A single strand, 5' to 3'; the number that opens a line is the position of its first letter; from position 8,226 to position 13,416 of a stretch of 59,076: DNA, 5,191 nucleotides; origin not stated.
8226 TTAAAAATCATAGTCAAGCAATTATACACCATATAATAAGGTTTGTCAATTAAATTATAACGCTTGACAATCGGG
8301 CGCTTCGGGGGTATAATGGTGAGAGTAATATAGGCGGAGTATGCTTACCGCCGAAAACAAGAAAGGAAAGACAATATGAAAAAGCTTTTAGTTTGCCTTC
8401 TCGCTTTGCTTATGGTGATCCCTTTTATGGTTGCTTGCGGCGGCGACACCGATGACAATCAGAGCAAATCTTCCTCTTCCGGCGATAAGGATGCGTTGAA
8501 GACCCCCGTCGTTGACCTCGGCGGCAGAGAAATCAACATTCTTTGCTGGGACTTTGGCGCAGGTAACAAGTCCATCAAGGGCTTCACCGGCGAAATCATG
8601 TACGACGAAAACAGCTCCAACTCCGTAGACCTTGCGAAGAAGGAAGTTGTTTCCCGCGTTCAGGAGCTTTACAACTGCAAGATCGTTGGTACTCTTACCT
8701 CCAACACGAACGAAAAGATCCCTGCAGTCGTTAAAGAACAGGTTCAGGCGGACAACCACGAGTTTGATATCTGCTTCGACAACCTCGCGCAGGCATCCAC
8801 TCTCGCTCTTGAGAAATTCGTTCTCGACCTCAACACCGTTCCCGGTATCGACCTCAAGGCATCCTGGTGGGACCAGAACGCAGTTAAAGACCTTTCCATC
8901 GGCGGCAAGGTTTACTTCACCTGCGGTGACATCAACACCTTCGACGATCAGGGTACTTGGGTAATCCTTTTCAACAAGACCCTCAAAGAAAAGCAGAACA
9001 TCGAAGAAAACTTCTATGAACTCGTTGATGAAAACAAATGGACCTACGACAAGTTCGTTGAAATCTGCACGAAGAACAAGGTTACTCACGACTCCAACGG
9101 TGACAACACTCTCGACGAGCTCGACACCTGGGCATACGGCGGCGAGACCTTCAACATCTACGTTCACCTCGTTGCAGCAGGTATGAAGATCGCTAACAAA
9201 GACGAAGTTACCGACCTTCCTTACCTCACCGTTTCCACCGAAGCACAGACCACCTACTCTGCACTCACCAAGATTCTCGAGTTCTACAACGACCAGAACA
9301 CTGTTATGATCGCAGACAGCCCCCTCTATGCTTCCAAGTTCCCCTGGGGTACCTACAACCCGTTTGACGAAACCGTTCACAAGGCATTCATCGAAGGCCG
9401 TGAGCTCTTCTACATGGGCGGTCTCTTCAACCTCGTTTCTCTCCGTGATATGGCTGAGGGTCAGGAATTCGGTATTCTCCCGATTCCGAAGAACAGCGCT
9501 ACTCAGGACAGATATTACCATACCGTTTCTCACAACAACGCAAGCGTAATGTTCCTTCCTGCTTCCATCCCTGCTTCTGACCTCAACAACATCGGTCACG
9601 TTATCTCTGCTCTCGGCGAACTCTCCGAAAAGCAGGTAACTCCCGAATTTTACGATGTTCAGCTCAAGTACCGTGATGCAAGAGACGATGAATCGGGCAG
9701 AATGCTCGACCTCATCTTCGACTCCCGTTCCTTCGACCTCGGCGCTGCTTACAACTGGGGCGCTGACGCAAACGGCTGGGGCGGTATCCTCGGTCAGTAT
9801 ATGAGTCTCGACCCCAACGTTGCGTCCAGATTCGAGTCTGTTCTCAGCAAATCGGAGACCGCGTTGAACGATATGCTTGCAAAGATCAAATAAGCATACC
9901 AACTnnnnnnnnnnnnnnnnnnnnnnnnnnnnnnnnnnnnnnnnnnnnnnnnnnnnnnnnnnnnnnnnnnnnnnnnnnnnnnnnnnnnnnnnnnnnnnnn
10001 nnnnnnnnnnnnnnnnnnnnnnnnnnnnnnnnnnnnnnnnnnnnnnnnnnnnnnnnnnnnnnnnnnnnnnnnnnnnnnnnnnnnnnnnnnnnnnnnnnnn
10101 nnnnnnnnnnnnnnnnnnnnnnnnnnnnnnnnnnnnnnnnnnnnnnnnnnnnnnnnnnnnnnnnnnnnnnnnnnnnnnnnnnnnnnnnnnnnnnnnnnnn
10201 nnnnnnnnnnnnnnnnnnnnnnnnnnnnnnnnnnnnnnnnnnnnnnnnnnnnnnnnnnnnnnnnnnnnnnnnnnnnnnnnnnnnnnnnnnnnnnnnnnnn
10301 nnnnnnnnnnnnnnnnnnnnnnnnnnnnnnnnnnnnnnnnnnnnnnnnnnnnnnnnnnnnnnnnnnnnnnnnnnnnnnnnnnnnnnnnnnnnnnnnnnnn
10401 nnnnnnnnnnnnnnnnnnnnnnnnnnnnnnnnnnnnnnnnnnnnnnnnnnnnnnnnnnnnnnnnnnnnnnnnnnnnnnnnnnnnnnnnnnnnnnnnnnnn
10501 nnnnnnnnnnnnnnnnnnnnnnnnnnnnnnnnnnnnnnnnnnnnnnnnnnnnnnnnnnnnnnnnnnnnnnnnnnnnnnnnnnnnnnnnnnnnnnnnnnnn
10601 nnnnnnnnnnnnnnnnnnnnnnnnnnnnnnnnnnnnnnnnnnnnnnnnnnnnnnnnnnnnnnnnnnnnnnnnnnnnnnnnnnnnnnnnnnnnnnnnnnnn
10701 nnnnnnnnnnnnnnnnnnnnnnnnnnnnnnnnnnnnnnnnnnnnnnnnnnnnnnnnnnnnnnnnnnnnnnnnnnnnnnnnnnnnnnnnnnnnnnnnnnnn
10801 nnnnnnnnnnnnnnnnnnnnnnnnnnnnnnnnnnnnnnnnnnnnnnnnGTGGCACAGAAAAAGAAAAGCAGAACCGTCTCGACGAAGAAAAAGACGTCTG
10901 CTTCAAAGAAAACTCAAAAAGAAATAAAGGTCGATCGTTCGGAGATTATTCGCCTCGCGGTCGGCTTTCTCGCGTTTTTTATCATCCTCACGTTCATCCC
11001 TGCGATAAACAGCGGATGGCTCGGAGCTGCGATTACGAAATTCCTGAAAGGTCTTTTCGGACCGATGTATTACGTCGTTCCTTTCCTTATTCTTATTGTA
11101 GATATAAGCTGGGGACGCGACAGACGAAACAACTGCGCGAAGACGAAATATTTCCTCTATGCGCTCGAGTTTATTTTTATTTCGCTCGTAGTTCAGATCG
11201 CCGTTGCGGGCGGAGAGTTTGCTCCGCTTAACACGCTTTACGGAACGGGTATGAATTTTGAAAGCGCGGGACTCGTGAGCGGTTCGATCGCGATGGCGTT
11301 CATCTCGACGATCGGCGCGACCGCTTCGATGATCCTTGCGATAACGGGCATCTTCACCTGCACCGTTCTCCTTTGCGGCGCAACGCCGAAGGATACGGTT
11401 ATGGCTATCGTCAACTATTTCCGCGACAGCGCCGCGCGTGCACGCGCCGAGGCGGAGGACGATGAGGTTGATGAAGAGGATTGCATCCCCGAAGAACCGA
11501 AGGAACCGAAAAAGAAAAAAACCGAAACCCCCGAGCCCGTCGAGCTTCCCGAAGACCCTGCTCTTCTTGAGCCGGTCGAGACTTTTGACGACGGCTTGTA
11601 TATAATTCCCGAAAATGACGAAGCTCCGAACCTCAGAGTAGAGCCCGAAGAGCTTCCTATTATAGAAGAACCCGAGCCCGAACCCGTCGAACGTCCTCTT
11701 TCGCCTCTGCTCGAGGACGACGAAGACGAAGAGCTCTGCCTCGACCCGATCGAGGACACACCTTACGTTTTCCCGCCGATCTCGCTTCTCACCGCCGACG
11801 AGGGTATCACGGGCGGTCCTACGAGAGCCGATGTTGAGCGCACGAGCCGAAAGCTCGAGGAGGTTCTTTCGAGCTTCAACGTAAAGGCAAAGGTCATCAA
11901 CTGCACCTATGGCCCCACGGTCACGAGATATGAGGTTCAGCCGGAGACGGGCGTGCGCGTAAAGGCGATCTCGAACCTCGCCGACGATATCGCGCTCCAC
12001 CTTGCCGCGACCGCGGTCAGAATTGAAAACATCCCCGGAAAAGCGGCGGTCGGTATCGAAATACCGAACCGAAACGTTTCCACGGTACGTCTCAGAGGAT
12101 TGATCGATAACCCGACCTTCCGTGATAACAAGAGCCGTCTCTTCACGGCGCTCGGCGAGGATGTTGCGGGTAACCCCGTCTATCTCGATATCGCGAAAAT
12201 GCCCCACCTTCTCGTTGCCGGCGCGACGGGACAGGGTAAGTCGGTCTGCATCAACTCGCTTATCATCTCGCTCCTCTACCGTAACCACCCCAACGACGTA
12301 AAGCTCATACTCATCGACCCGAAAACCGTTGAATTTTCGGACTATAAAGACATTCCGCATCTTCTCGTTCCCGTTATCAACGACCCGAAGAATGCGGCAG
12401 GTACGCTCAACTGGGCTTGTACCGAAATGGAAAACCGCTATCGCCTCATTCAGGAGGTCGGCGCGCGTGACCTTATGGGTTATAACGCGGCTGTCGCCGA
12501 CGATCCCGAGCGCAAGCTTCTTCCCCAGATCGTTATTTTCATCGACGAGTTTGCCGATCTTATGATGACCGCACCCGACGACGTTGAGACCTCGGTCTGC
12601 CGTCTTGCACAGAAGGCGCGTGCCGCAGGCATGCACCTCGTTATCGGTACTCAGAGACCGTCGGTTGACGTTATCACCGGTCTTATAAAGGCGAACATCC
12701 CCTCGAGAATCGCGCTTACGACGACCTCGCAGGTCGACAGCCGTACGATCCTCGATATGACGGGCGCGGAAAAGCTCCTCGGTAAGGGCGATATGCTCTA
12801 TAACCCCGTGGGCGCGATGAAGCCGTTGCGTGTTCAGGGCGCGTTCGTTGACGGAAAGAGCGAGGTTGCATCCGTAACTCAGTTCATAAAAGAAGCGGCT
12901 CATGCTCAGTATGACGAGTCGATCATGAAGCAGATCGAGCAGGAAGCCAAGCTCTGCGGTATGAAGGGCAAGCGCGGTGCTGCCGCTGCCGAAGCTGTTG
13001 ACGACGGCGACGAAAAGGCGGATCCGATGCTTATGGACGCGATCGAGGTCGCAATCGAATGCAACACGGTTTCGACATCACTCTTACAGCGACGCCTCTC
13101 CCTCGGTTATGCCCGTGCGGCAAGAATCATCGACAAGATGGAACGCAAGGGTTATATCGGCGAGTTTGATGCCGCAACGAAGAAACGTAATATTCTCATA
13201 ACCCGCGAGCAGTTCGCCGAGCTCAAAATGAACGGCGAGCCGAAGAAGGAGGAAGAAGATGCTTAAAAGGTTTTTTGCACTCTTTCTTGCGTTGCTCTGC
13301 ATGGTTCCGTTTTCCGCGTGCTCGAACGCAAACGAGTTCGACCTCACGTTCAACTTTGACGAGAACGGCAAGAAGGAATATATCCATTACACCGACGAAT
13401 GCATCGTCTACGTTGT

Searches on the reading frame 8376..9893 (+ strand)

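Call 74: search_protein_families(library=pfam, proteins=[window:8376-9893:+])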
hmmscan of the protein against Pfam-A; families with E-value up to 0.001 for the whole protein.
window:8376-9893:+ (505 aa): 1 family
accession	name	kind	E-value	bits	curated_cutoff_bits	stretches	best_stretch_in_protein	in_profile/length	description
PF13416.11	SBP_bac_8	-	3.9e-07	30.6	27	1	113-377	22-218/279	Bacterial extracellular solute-binding protein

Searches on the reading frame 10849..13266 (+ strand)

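Call 74: search_protein_families(library=pfam, proteins=[window:10849-13266:+])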
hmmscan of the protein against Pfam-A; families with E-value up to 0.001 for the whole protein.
window:10849-13266:+ (805 aa): 5 families
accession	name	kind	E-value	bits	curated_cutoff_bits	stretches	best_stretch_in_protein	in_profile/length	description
PF01580.24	FtsK_SpoIIIE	-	8.1e-67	225.3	24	1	415-606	2-221/221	FtsK/SpoIIIE family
PF17854.6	FtsK_alpha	-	2.6e-30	105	22.9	1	308-407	1-101/101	FtsK alpha domain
PF09397.16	FtsK_gamma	-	1.3e-21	76.5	30.6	1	723-785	2-63/63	Ftsk gamma domain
PF01935.23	DUF87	-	1.9e-06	28.6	23.2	1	442-513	12-69/220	Helicase HerA, central domain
PF12846.13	AAA_10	-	0.00038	20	27.5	0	451-494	21-60/362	AAA-like domain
